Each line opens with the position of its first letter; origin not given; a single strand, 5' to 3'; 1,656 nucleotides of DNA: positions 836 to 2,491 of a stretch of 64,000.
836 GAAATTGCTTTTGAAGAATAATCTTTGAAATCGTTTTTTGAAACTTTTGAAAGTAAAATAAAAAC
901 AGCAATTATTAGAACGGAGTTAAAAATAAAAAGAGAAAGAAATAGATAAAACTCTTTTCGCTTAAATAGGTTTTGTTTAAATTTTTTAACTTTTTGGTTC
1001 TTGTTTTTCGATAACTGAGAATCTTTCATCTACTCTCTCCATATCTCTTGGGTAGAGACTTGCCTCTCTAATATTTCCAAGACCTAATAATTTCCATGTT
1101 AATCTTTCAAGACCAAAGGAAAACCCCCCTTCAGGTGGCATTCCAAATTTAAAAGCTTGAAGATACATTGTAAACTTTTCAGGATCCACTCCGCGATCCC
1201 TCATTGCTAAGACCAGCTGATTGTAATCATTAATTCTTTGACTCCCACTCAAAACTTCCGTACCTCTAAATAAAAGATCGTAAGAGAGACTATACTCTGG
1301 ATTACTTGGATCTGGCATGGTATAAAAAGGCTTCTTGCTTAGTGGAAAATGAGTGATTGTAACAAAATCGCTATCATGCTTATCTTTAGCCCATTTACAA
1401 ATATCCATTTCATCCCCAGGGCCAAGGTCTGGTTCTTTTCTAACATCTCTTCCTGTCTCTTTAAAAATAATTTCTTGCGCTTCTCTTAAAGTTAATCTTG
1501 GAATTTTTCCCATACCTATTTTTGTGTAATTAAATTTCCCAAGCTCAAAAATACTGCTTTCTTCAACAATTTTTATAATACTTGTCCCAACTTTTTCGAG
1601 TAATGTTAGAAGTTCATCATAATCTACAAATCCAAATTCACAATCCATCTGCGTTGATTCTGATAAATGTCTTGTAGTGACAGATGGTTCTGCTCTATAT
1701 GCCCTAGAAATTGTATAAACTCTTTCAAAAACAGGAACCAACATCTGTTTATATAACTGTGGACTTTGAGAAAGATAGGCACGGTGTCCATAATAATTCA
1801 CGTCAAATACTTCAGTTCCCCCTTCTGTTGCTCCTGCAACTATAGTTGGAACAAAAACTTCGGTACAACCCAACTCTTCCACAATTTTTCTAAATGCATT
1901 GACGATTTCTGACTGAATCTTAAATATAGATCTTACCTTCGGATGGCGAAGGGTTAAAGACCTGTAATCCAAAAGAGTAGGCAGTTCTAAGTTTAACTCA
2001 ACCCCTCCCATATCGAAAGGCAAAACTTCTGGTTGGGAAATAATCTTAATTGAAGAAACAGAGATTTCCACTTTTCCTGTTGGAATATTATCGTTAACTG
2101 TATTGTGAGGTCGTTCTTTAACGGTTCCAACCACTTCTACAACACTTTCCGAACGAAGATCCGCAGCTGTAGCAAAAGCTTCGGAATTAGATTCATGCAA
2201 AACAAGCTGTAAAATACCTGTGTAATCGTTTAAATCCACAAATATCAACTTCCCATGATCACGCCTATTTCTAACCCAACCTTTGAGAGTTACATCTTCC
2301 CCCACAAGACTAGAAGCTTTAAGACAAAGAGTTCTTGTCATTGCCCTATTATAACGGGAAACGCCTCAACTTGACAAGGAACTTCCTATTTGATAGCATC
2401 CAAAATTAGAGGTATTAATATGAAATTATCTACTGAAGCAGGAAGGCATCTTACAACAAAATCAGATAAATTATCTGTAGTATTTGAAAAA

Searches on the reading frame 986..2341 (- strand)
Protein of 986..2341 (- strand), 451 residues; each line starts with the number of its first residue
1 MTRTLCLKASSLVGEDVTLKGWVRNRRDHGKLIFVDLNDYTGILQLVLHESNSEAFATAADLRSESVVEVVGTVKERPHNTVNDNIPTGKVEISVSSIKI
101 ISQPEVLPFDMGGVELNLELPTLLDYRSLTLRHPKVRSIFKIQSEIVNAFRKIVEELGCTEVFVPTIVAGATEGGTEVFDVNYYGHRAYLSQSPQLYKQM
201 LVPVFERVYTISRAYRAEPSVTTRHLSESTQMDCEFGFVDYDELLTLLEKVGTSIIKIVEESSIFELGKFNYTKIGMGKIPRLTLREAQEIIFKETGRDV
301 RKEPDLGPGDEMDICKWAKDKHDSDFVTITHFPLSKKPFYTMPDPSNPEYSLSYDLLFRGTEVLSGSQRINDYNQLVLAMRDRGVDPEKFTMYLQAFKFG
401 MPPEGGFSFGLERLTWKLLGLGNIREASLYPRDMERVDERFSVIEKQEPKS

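Call 48: search_protein_families(library=pfam, proteins=[window:986-2341:-], max_evalue=0.0001)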
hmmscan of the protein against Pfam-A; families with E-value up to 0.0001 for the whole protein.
window:986-2341:- (451 aa): 2 families
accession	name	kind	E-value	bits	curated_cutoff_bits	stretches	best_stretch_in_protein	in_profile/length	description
PF00152.25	tRNA-synt_2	-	7.2e-73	245.8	25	1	122-433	4-307/308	tRNA synthetases class II (D, K and N)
PF01336.31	tRNA_anti-codon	-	1.2e-19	70.5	27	1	17-101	1-75/75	OB-fold nucleic acid binding domain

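Call 100: search_protein_families(library=ncbifam, proteins=[window:986-2341:-], max_evalue=0.00001)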
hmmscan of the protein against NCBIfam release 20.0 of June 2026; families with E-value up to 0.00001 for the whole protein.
window:986-2341:- (451 aa): 17 families
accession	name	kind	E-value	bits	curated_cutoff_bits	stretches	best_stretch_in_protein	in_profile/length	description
NF003483.0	PRK05159.1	equivalog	1.7e-139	465.5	353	1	11-437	13-436/438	aspartate--tRNA(Asn) ligase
TIGR00458.1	aspS_nondisc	equivalog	2.2e-111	372.9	368.4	1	14-437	12-426/428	aspartate--tRNA(Asn) ligase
NF001750.0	PRK00476.1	equivalog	1.7e-76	257.8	443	2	10-272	14-279/590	aspartate--tRNA ligase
NF003037.0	PRK03932.1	equivalog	4.3e-70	236.9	414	1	10-437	12-449/451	asparagine--tRNA ligase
TIGR00457.1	asnS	equivalog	9.7e-69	232.3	342.6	1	8-437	10-453/455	asparagine--tRNA ligase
TIGR00459.1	aspS_bact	equivalog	5e-67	226.6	373.85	2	11-265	13-266/586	aspartate--tRNA ligase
NF009460.0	PRK12820.1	equivalog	1.6e-46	158.7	1379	2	5-258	25-293/723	bifunctional aspartyl-tRNA synthetase/aspartyl/glutamyl-tRNA amidotransferase subunit C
NF005052.0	PRK06462.1-1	equivalog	1.6e-41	142.6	368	1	124-432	33-345/353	asparagine synthetase A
NF001756.1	PRK00484.1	subfamily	2.3e-28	99.1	468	1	14-432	51-484/488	lysine--tRNA ligase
NF005054.0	PRK06462.1-4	equivalog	7.4e-28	97.5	309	1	126-432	11-310/318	asparagine synthetase A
TIGR00499.1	lysS_bact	equivalog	5.8e-27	94.5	427.6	1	15-300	54-332/496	lysine--tRNA ligase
NF002821.0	PRK02983.1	equivalog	1.4e-22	79.6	742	1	10-251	655-891/1102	bifunctional lysylphosphatidylglycerol synthetase/lysine--tRNA ligase LysX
NF009101.0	PRK12445.1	subfamily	1.7e-17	63.2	1026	1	16-431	67-499/505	lysine--tRNA ligase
NF005055.0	PRK06462.1-5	equivalog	1.4e-09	37.5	389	1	321-436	225-337/341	asparagine synthetase A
TIGR00462.1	genX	equivalog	4e-09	36.3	286.9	1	143-426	4-300/304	EF-P lysine aminoacylase EpmA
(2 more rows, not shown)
